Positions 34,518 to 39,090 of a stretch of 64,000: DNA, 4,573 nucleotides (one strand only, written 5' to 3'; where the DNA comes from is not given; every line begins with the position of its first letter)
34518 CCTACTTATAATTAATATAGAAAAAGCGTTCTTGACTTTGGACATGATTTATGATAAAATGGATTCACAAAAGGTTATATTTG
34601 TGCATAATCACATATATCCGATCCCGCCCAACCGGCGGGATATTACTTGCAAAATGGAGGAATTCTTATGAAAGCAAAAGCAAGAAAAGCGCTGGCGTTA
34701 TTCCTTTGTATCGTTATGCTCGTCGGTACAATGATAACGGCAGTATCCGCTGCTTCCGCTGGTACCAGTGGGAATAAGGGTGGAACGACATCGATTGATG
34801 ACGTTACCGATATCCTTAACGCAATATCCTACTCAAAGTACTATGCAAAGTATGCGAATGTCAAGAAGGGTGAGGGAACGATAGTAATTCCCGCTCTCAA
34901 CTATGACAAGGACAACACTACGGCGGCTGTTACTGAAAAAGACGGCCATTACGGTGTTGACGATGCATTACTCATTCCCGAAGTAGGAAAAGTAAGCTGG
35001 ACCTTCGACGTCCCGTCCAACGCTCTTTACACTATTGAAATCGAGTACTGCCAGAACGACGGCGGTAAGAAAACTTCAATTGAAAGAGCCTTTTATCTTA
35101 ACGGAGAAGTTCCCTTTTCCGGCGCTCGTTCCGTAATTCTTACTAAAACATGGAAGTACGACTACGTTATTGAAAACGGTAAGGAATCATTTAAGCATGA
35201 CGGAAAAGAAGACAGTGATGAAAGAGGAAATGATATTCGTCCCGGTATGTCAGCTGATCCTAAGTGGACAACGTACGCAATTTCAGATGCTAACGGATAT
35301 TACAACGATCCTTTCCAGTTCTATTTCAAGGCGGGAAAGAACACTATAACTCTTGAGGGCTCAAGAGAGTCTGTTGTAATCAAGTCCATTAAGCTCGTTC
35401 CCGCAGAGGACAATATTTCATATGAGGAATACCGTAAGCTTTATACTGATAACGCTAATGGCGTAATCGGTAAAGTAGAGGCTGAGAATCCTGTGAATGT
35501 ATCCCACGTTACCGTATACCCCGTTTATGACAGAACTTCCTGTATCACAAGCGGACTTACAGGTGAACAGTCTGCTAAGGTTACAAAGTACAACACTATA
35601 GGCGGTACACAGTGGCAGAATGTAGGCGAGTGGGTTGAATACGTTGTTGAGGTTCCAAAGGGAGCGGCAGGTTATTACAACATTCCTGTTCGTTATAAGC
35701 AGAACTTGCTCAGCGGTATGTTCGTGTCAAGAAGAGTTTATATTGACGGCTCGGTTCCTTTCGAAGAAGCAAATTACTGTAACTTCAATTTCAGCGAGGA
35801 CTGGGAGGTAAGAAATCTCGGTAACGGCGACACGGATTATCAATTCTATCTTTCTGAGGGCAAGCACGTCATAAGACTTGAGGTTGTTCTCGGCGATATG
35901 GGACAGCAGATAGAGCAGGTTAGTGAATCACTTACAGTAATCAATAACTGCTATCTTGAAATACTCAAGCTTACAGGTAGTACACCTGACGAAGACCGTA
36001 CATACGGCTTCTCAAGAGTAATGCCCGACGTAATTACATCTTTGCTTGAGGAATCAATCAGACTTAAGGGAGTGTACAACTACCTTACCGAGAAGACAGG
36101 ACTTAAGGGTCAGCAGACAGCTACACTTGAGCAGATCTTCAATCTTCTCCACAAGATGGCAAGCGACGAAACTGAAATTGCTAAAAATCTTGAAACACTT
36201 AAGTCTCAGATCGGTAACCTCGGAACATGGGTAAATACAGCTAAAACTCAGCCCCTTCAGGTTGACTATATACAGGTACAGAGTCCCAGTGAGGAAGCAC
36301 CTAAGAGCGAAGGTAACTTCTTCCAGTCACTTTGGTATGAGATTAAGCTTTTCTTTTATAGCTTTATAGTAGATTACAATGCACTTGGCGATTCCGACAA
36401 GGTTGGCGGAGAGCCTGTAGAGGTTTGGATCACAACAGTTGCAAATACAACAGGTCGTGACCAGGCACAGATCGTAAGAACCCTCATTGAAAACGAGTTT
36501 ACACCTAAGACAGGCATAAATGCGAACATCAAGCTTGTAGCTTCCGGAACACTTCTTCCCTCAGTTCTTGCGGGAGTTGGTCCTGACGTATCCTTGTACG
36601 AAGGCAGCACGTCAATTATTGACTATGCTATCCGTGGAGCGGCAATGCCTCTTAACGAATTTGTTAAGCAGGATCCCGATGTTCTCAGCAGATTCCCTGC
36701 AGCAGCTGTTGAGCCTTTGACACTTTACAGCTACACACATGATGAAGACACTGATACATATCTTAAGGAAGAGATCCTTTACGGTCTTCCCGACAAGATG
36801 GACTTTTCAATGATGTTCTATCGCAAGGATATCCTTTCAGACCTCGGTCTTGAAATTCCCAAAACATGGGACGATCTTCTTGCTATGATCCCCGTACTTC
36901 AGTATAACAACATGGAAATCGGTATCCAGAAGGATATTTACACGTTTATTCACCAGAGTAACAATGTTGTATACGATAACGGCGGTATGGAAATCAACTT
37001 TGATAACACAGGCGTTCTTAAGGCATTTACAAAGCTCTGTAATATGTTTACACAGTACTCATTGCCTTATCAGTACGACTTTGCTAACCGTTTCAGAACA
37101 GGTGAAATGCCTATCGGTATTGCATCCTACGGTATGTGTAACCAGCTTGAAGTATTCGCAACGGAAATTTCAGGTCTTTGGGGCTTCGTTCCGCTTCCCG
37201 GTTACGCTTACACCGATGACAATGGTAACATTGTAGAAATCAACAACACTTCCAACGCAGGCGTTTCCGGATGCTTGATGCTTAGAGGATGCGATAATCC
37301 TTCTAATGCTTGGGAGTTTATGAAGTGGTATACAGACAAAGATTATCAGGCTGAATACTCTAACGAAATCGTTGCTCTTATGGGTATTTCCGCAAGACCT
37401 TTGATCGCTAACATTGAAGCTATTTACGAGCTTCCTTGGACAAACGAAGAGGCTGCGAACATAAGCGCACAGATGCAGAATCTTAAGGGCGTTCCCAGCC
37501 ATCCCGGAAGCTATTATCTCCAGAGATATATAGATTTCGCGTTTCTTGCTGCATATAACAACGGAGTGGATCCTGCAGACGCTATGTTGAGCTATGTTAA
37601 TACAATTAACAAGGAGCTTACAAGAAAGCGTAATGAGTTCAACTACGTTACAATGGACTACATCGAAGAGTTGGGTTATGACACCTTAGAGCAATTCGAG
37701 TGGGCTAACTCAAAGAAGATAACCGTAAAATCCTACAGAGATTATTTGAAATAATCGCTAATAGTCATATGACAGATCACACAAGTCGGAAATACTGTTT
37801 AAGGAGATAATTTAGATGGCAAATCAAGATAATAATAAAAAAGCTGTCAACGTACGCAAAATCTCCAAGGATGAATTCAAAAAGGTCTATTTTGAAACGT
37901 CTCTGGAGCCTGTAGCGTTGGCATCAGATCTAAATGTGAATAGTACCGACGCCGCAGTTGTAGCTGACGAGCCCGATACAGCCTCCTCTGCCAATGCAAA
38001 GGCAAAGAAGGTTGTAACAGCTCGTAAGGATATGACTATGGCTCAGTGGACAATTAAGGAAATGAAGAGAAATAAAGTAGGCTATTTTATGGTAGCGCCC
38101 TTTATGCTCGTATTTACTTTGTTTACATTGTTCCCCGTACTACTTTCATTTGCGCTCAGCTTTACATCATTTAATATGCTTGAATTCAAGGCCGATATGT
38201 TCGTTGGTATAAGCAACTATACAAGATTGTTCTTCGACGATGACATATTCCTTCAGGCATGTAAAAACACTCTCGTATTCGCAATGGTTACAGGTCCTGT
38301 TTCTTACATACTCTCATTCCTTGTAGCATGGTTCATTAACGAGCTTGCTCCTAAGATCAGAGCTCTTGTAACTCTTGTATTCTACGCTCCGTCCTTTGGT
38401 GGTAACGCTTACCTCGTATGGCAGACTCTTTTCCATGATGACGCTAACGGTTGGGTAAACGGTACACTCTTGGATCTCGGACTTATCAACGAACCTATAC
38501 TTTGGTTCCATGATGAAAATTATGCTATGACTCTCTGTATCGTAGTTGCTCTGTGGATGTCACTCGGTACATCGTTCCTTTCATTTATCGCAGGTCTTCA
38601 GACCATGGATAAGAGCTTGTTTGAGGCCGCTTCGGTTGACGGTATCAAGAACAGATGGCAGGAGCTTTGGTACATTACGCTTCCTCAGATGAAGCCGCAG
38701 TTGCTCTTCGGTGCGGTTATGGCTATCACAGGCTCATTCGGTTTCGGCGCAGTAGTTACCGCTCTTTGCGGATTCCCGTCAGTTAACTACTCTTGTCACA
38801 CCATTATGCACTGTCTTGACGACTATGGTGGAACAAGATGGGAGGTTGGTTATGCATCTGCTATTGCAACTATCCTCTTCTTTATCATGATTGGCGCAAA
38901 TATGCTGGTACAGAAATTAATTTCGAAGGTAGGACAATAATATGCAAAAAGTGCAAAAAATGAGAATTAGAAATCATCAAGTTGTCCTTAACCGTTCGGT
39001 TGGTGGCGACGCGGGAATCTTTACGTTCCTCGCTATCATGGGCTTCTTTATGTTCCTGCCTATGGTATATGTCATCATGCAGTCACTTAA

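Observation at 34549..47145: Seven-gene locus: one giant CBM-bearing binding protein, two full permease pairs and two large accessory proteins, with no ATPase, regulator or known glycosidase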

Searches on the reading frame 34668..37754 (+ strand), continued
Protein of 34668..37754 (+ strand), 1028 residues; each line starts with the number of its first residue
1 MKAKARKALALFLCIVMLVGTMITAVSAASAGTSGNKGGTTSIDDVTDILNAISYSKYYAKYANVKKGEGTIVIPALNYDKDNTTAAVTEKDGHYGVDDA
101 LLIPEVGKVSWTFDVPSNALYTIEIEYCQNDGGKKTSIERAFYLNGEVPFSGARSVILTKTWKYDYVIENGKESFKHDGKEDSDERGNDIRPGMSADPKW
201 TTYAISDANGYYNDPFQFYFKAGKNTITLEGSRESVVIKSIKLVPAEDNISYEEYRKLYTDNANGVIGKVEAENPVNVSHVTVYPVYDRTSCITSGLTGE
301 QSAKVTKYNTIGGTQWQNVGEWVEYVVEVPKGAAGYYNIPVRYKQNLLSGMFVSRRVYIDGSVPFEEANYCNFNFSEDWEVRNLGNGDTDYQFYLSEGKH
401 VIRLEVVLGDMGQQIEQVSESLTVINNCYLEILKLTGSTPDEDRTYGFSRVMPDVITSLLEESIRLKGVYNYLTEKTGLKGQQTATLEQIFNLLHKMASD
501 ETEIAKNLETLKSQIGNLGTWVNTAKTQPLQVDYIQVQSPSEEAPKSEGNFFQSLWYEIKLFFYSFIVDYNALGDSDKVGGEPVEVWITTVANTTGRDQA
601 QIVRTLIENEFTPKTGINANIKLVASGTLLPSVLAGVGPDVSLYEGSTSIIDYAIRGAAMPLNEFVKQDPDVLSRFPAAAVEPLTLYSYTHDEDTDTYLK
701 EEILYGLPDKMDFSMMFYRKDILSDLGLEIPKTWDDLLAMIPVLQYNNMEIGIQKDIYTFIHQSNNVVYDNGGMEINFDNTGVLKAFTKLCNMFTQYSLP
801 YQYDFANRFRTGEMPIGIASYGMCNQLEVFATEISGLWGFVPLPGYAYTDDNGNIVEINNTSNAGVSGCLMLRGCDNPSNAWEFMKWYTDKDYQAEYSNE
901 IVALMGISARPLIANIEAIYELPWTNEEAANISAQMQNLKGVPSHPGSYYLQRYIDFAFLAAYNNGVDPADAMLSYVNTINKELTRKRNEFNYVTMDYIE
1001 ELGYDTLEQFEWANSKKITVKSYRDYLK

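Call 93: search_protein_families(library=pfam, alignment_id=A3, max_evalue=0.01)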
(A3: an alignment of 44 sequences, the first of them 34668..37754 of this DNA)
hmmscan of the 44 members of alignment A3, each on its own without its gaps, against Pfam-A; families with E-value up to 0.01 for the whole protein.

A. member 1, window:34668-37754:+ (1028 aa): 2 families
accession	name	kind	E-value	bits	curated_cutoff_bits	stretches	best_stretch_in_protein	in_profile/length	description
PF01547.30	SBP_bac_1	-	1.3e-19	71.8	26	1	602-895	9-307/307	Bacterial extracellular solute-binding protein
PF13416.11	SBP_bac_8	-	1.4e-17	64.9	27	1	628-899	27-254/279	Bacterial extracellular solute-binding protein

B. families by the number of members that match (of 44 scanned): 8 families
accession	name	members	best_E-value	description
PF13416.11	SBP_bac_8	39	7.8e-20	Bacterial extracellular solute-binding protein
PF01547.30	SBP_bac_1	31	3.7e-24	Bacterial extracellular solute-binding protein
PF25275.1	Golvesin_C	27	4.4e-07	Golvesin C-terminal domain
PF16990.11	CBM_35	19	6.1e-06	Carbohydrate binding module (family 35)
PF09394.16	Inhibitor_I42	7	0.00024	Chagasin family peptidase inhibitor I42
PF03422.21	CBM_6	2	0.0001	Carbohydrate binding module (family 6)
PF21199.3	LAMININ_IV_B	1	0.0045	Laminin IV type B domain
PF18912.6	DZR_2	1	0.0057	Double zinc ribbon domain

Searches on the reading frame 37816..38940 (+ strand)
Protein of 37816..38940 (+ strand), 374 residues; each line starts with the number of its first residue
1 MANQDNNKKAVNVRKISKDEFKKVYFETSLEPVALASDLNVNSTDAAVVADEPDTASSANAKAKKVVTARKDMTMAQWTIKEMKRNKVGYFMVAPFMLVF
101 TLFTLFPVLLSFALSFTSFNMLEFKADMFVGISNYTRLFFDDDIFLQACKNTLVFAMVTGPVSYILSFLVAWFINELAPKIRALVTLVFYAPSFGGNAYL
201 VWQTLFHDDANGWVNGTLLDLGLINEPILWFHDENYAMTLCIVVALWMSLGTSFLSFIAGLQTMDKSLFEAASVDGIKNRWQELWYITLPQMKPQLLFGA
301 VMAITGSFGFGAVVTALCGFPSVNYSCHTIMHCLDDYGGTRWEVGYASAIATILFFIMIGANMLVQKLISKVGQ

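Call 3: search_protein_families(library=pfam, proteins=[window:37816-38940:+], max_evalue=0.01)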
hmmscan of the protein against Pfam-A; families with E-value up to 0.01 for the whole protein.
window:37816-38940:+ (374 aa): 1 family
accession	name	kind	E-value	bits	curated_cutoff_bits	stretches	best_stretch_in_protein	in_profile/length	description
PF00528.27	BPD_transp_1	-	4.6e-08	33.4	26.4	1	152-345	22-155/184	Binding-protein-dependent transport system inner membrane component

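Call 4: search_protein_families(library=ncbifam, proteins=[window:37816-38940:+], max_evalue=0.01)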
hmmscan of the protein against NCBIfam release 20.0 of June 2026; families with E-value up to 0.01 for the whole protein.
window:37816-38940:+ (374 aa): 16 families
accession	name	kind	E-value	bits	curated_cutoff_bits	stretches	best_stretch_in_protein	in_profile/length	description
NF007852.0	PRK10561.1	equivalog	2.2e-16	60.6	335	1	85-364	10-283/295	sn-glycerol-3-phosphate ABC transporter permease UgpA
NF007044.0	PRK09497.1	equivalog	2.3e-16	60.1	348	1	84-369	3-278/285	spermidine/putrescine ABC transporter permease PotB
NF007963.0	PRK10683.1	equivalog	2.3e-14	53.5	489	1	76-367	16-307/317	putrescine ABC transporter permease PotH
NF040931.1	ABC_arch_GlcT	equivalog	4.9e-13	49.4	360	1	97-357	5-259/278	glucose ABC transporter permease GlcT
NF008232.0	PRK10999.1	equivalog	1.1e-11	44.2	392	1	128-296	263-432/520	maltose ABC transporter permease MalF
TIGR02139.1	permease_CysT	equivalog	2.9e-08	33.6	246.1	1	129-364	33-258/265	sulfate ABC transporter permease subunit CysT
TIGR00969.1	3a0106s02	subfamily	4.6e-07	29.6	240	1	132-322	47-227/272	sulfate ABC transporter permease subunit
NF043074.1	MMSYN1_0196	equivalog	6.9e-07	28.8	350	2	90-183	11-101/277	spermidine/putrescine ABC transporter permease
TIGR02140.1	permease_CysW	equivalog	1.3e-06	28.2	329.1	1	122-357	23-244/261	sulfate ABC transporter permease subunit CysW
TIGR01581.1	Mo_ABC_porter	hypoth_equivalog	2.7e-06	27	210.3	1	239-315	103-180/225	ABC transporter permease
TIGR02141.1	modB_ABC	equivalog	9.2e-06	25.4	182.6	1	242-322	84-164/208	molybdate ABC transporter permease subunit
NF006939.0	PRK09421.1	equivalog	3.9e-05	23.2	262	1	255-358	110-213/230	molybdate ABC transporter permease subunit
NF007545.0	PRK10160.1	equivalog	0.0005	19.6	342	1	228-316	135-217/275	taurine ABC transporter permease TauC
NF008620.0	PRK11602.1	equivalog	0.00095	18.5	442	1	124-315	42-223/291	sulfate/thiosulfate ABC transporter permease CysW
NF008208.0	PRK10971.1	equivalog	0.0014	18.2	415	1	145-319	56-220/277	sulfate/thiosulfate ABC transporter permease CysT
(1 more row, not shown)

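Call 66: search_solved_structures(query=window:37816-38940:+, max_evalue=0.01)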
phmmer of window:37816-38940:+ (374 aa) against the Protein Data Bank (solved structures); distinct sequences matched with E-value up to 0.01: 10.
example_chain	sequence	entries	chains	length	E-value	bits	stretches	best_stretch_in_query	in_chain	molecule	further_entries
4tqu_M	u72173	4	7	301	5.3e-15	58.8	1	81-370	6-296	AlgM1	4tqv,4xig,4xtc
7cad_A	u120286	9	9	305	4.9e-10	42.4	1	85-357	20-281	ABC sugar transporter, permease component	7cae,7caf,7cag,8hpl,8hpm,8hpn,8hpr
3fh6_F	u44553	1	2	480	5.4e-10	42.3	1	130-366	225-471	Maltose transport system permease protein malF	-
8y5f_B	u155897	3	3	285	7.8e-10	41.8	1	99-351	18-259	Spermidine/putrescine transport system permease protein PotB | Spermidine/putrescine ABC transporter membrane protein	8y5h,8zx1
8y5i_B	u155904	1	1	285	1.1e-09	41.3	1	100-351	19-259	Spermidine/putrescine transport system permease protein PotB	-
2r6g_F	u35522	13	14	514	1.3e-09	41.1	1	130-366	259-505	Maltose transport system permease protein malF | Maltose transporter subunit; membrane component of ABC superfamily | Maltose/maltodextrin transport system perm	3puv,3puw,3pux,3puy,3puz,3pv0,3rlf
9nxc_H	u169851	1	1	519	1.3e-09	41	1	130-366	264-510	Maltose/maltodextrin transport system permease protein MalF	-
8y5g_B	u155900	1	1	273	2.2e-09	40.3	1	100-321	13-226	Spermidine/putrescine ABC transporter permease PotB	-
8ja7_A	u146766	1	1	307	8.5e-09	38.4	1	79-358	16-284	Trehalose transport system permease protein SugA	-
3d31_C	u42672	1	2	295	0.002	20.7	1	221-325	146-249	Sulfate/molybdate ABC transporter, permease protein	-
